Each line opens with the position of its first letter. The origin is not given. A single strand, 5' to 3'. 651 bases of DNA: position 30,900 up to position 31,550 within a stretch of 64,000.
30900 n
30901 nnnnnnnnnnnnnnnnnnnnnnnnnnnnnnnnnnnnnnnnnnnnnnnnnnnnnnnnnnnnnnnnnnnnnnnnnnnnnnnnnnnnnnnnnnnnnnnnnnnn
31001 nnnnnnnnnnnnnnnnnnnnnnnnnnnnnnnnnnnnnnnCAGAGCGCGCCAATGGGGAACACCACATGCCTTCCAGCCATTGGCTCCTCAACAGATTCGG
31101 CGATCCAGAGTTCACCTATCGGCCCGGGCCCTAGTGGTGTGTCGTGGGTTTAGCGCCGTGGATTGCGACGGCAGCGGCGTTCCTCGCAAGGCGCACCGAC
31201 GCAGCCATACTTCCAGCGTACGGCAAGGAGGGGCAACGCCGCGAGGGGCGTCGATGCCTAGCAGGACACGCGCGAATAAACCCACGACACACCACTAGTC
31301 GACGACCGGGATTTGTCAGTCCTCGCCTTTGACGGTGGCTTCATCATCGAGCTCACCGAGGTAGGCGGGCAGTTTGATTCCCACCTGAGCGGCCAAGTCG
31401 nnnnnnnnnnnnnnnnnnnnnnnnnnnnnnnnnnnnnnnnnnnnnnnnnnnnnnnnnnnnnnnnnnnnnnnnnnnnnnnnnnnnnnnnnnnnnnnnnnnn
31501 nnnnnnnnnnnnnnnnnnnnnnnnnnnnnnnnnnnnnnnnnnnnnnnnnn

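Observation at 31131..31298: Three near-identical copies of a ~160-bp MITE-like element with 22-bp perfect terminal inverted repeats and CTAG flanks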

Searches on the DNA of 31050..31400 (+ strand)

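Call 29: search_rna_families(source=window, start=31050, end=31400, threshold=evalue, max_evalue=10)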
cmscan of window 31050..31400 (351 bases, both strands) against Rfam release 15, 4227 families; matches with E-value up to 10: 4.
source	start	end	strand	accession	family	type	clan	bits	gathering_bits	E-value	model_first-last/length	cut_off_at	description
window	31173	31255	+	RF00848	mir-61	Gene; miRNA;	-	17.5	77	1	1-85/85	no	mir-61 microRNA precursor family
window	31297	31351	-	RF00277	SNORD49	Gene; snRNA; snoRNA; CD-box;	CL00062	15.4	37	0.27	1-71/71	no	Small nucleolar RNA SNORD49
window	31141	31254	+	RF02836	Bcj14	Gene; sRNA;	-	14.8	59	2.1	1-171/171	no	Burkholderia RNA 14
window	31323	31351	-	RF01140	sR20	Gene; snRNA; snoRNA; CD-box;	-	12.4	44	6.9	1-56/56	no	Small nucleolar RNA sR20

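Call 69: search_dna_similar(query=window:31131-31298:+, collection=plasmids, mode=distant, max_evalue=10, max_rows=25)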
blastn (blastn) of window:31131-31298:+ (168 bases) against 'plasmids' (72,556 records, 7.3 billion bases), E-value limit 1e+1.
Records with a match: 10; places in all: 18; records where one place covers at least 80% of the query: 0.
Best place of each record, by identity: 95-99% 3; 90-95% 1; 80-90% 3; 60-80% 3.
By first word of the organism name: Eleftheria 2; Neisseria 2; Ralstonia 1; Streptomyces 1; Variovorax 1; Paraburkholderia 1; Rhizobium 1; Pantoea 1.
By predicted mobility (MOB-suite, as given by PLSDB): non-mobilizable 6; mobilizable 4.
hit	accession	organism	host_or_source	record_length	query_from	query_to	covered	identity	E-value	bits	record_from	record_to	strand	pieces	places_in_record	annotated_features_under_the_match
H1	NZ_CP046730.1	Ralstonia syzygii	tobacco,cell culture,leaf veins ...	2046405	44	116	43%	75.7%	1e-2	47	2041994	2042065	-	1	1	none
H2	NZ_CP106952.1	Eleftheria terrae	soil sample,soil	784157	44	115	43%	75.3%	4e-2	46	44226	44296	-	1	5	none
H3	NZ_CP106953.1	Eleftheria terrae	soil sample,soil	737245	44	115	43%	75.3%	4e-2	46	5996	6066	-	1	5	enoyl-CoA hydratase/isomerase family protein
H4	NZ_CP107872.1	Streptomyces virginiae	-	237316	36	71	21%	83.3%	2e+0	39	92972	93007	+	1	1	amino acid adenylation domain-containing protein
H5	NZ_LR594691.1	Variovorax sp. WDL1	linuron-contaminated soil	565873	97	128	19%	87.9%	2e+0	39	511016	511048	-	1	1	hypothetical protein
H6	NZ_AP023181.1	Paraburkholderia sp. PGU19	Physopelta gutta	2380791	20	49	18%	86.7%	6e+0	37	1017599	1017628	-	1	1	none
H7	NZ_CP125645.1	Rhizobium sp. BT03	Phaseolus vulgaris,Pure culture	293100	35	59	15%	92.0%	6e+0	37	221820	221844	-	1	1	glycosyltransferase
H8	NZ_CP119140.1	Neisseria gonorrhoeae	Homo sapiens,whole organism,blood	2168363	88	111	14%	95.8%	2e+0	40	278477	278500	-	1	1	none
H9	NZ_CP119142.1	Neisseria gonorrhoeae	Homo sapiens,whole organism,synovial ...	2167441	88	111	14%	95.8%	2e+0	40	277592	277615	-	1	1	none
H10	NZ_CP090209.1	Pantoea agglomerans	pure culture,Braised chicken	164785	104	126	14%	95.7%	6e+0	38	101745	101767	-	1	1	metallophosphoesterase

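Call 70: search_dna_similar(query=window:31131-31298:+, collection=phages, mode=distant, max_evalue=10, max_rows=15)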
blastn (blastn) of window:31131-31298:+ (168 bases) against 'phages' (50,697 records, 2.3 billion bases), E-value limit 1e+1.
Records with a match: 6; places in all: 6; records where one place covers at least 80% of the query: 0.
Best place of each record, by identity: >=99% 2; 95-99% 3; 80-90% 1.
By first word of the organism name: Bacteroides 3; Mycobacterium 2; Bacteriophage 1.
By host as written in the record: - 1; Bacteroides sp. 1; Bacteroides uniformis MB18-80 1; Bacteroides uniformis MB18-33 1; Mycobacterium abscessus GD02 1; Mycobacterium abscessus GD90 1.
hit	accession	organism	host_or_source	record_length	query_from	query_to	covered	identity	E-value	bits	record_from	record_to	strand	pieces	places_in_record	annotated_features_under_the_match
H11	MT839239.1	Bacteriophage sp.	human fecal samples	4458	57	97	24%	80.5%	6e+0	37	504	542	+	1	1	record has no annotation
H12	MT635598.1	Bacteroides phage Bacuni_F1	Bacteroides sp.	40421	24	45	13%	95.5%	6e+0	37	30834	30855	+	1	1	hypothetical protein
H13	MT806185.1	Bacteroides phage F4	Bacteroides uniformis MB18-80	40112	24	45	13%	95.5%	6e+0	37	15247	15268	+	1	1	hypothetical protein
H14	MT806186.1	Bacteroides phage F2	Bacteroides uniformis MB18-33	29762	24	45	13%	95.5%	6e+0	37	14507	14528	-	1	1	hypothetical protein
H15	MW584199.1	Mycobacterium phage prophiGD02-2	Mycobacterium abscessus GD02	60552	59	77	11%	100.0%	6e+0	36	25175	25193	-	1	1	72: hypothetical protein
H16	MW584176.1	Mycobacterium phage prophiGD90-1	Mycobacterium abscessus GD90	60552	59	77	11%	100.0%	6e+0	36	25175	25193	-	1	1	72: hypothetical protein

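Call 71: get_annotated_region(hit=H2, flank=400)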
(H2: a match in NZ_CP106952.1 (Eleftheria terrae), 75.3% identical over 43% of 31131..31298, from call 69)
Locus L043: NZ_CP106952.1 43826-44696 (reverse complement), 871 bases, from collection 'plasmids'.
description: Eleftheria terrae strain P9846-PB plasmid unnamed1
organism: Eleftheria terrae (NCBI taxid 1597781)
taxonomy: Bacteria; Pseudomonadota; Betaproteobacteria; Burkholderiales; ; Eleftheria; Eleftheria terrae
host: -; source: soil sample,soil; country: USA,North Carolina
typing (MOB-suite, as given by PLSDB): non-mobilizable
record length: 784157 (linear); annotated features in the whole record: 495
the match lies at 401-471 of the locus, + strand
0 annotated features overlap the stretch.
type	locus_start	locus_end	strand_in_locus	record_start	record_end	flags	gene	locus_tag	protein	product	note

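Call 72: get_annotated_region(hit=H1, flank=400)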
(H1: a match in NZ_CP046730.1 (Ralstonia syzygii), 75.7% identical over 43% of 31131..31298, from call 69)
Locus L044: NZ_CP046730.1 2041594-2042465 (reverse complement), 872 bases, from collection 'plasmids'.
description: Ralstonia syzygii strain LLRS-1 plasmid pLLRS-1, complete sequence
organism: Ralstonia syzygii (NCBI taxid 28097)
taxonomy: Bacteria; Pseudomonadota; Betaproteobacteria; Burkholderiales; Burkholderiaceae; Ralstonia; Ralstonia syzygii
host: -; source: tobacco,cell culture,leaf veins (vascular strands); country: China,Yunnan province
typing (MOB-suite, as given by PLSDB): mobilizable; relaxase MOBP
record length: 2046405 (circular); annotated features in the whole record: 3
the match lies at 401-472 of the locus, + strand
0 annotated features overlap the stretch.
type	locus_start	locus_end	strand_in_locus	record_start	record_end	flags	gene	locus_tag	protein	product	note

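Call 73: search_rna_families(sources=[L043, L044], threshold=gathering)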
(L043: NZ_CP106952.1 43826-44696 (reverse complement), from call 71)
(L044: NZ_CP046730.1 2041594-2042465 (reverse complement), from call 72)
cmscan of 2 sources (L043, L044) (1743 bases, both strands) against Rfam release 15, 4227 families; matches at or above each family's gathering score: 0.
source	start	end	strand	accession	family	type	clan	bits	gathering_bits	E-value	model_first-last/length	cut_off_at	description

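Call 77: search_dna_similar(query=L043:372-500:+, collection=plasmids, mode=distant, max_evalue=0.001, max_rows=40, rows=spread)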
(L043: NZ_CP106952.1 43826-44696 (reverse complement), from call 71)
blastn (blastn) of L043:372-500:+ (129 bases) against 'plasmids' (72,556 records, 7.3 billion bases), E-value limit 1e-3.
Records with a match: 105; places in all: 147; records where one place covers at least 80% of the query: 15.
Best place of each record, by identity: >=99% 2; 80-90% 3; 60-80% 100.
By first word of the organism name: Ralstonia 95; Paraburkholderia 3; Eleftheria 2; Cupriavidus 2; Neisseria 2; Massilia 1.
By predicted mobility (MOB-suite, as given by PLSDB): mobilizable 90; non-mobilizable 14; conjugative 1.
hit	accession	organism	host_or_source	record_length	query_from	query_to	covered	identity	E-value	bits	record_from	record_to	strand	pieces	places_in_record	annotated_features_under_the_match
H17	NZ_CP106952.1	Eleftheria terrae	soil sample,soil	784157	1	129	100%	100.0%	3e-59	233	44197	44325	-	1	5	none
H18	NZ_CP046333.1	Cupriavidus metallidurans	sedimentation pond in a zinc factory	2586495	6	128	95%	79.8%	3e-20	104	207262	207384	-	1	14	none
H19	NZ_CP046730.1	Ralstonia syzygii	tobacco,cell culture,leaf veins ...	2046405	8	121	88%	82.5%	5e-24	116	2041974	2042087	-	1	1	none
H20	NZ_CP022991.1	Paraburkholderia aromaticivorans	-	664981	4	120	91%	76.3%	5e-12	78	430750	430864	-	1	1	none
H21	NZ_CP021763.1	Ralstonia pseudosolanacearum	Solanum lycopersicum,Tomato with ...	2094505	6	115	85%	74.8%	5e-12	77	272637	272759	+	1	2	none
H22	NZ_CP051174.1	Ralstonia pseudosolanacearum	Whole organism,tomato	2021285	6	115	85%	74.8%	5e-12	77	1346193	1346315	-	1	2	none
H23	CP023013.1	Ralstonia solanacearum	Solanum tuberosum,single cell,Potato ...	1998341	28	115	68%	78.4%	7e-10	71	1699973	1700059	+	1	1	none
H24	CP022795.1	Ralstonia solanacearum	Solanum tuberosum,single cell,Potato ...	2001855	28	115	68%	78.4%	7e-10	71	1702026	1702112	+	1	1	hypothetical protein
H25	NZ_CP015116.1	Ralstonia pseudosolanacearum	eggplant,true culture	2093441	28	115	68%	78.4%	7e-10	71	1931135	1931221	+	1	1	none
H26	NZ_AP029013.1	Ralstonia pseudosolanacearum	-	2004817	28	115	68%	78.4%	7e-10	71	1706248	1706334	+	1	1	none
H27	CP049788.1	Ralstonia solanacearum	whole organism,isolated from the ...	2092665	30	115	67%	77.9%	8e-9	67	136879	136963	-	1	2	none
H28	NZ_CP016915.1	Ralstonia pseudosolanacearum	Tobacco,tissu sample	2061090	30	115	67%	77.9%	8e-9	67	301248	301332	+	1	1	none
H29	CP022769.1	Ralstonia solanacearum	Solanum tuberosum,single cell,Potato ...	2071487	30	115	67%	77.9%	8e-9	67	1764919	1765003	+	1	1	hypothetical protein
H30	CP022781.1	Ralstonia solanacearum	Solanum tuberosum,single cell,Potato ...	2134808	30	115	67%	77.9%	8e-9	67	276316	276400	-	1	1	hypothetical protein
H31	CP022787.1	Ralstonia solanacearum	Solanum tuberosum,single cell,Potato ...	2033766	30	115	67%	77.9%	8e-9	67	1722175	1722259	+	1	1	hypothetical protein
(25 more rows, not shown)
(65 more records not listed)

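Call 78: get_annotated_region(hit=H8, flank=150)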
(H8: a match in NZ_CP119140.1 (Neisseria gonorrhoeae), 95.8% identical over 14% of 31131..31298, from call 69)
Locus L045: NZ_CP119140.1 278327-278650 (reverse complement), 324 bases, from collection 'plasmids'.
description: Neisseria gonorrhoeae strain 2022NG-0076 plasmid p2022NG-0076_1, complete sequence
organism: Neisseria gonorrhoeae (NCBI taxid 485)
taxonomy: Bacteria; Pseudomonadota; Betaproteobacteria; Neisseriales; Neisseriaceae; Neisseria; Neisseria gonorrhoeae
host: -; source: Homo sapiens,whole organism,blood; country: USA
typing (MOB-suite, as given by PLSDB): non-mobilizable
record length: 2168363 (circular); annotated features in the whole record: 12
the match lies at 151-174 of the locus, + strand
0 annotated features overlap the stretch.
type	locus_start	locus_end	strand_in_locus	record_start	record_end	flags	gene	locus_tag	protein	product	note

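Call 79: get_annotated_region(hit=H18, flank=100)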
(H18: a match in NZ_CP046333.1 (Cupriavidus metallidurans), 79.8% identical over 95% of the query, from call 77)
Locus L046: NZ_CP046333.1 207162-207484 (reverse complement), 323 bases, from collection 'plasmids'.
description: Cupriavidus metallidurans strain FDAARGOS_675 plasmid unnamed3
organism: Cupriavidus metallidurans (NCBI taxid 119219)
taxonomy: Bacteria; Pseudomonadota; Betaproteobacteria; Burkholderiales; Burkholderiaceae; Cupriavidus; Cupriavidus metallidurans
host: -; source: sedimentation pond in a zinc factory; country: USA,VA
typing (MOB-suite, as given by PLSDB): mobilizable; replicon rep_cluster_104,rep_cluster_1581,rep_cluster_80; relaxase MOBP,MOBP
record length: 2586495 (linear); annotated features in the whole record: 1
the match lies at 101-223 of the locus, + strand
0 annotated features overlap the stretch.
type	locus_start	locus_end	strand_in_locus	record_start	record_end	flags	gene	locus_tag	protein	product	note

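Call 96: get_annotated_region(hit=H20, flank=100)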
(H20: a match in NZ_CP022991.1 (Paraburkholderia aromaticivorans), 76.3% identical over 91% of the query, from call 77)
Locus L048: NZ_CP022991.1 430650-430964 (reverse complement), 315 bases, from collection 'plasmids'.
description: Paraburkholderia aromaticivorans strain BN5 plasmid pBN1, complete sequence
organism: Paraburkholderia aromaticivorans (NCBI taxid 2026199)
taxonomy: Bacteria; Pseudomonadota; Betaproteobacteria; Burkholderiales; Burkholderiaceae; Paraburkholderia; Paraburkholderia aromaticivorans
host: -; source: -; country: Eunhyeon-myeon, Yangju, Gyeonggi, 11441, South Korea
typing (MOB-suite, as given by PLSDB): non-mobilizable
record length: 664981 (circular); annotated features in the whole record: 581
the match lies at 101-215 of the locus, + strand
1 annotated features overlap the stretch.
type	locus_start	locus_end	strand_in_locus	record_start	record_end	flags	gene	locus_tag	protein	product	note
CDS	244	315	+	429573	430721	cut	-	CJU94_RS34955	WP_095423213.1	c-type cytochrome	-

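Call 97: get_annotated_region(hit=H21, flank=100)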
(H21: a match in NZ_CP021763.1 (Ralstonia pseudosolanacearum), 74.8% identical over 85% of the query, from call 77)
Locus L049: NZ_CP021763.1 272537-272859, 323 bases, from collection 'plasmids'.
description: Ralstonia pseudosolanacearum strain RS 476 plasmid unnamed, complete sequence
organism: Ralstonia pseudosolanacearum (NCBI taxid 1310165)
taxonomy: Bacteria; Pseudomonadota; Betaproteobacteria; Burkholderiales; Burkholderiaceae; Ralstonia; Ralstonia pseudosolanacearum
host: -; source: Solanum lycopersicum,Tomato with bacterial wilt symptoms; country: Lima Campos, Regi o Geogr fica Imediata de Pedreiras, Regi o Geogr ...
typing (MOB-suite, as given by PLSDB): mobilizable; relaxase MOBP
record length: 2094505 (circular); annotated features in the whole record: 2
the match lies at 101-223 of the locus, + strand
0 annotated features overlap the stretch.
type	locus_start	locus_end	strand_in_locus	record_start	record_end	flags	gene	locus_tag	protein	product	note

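Call 98: get_annotated_region(hit=H23, flank=100)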
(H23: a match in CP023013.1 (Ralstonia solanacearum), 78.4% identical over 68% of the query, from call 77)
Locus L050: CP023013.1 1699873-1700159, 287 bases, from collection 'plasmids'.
description: Ralstonia solanacearum strain T110 plasmid unnamed, complete sequence
organism: Ralstonia solanacearum (NCBI taxid 305)
taxonomy: Bacteria; Pseudomonadota; Betaproteobacteria; Burkholderiales; Burkholderiaceae; Ralstonia; Ralstonia solanacearum
host: -; source: Solanum tuberosum,single cell,Potato bacterial wilt; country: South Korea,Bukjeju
typing (MOB-suite, as given by PLSDB): mobilizable; relaxase MOBP
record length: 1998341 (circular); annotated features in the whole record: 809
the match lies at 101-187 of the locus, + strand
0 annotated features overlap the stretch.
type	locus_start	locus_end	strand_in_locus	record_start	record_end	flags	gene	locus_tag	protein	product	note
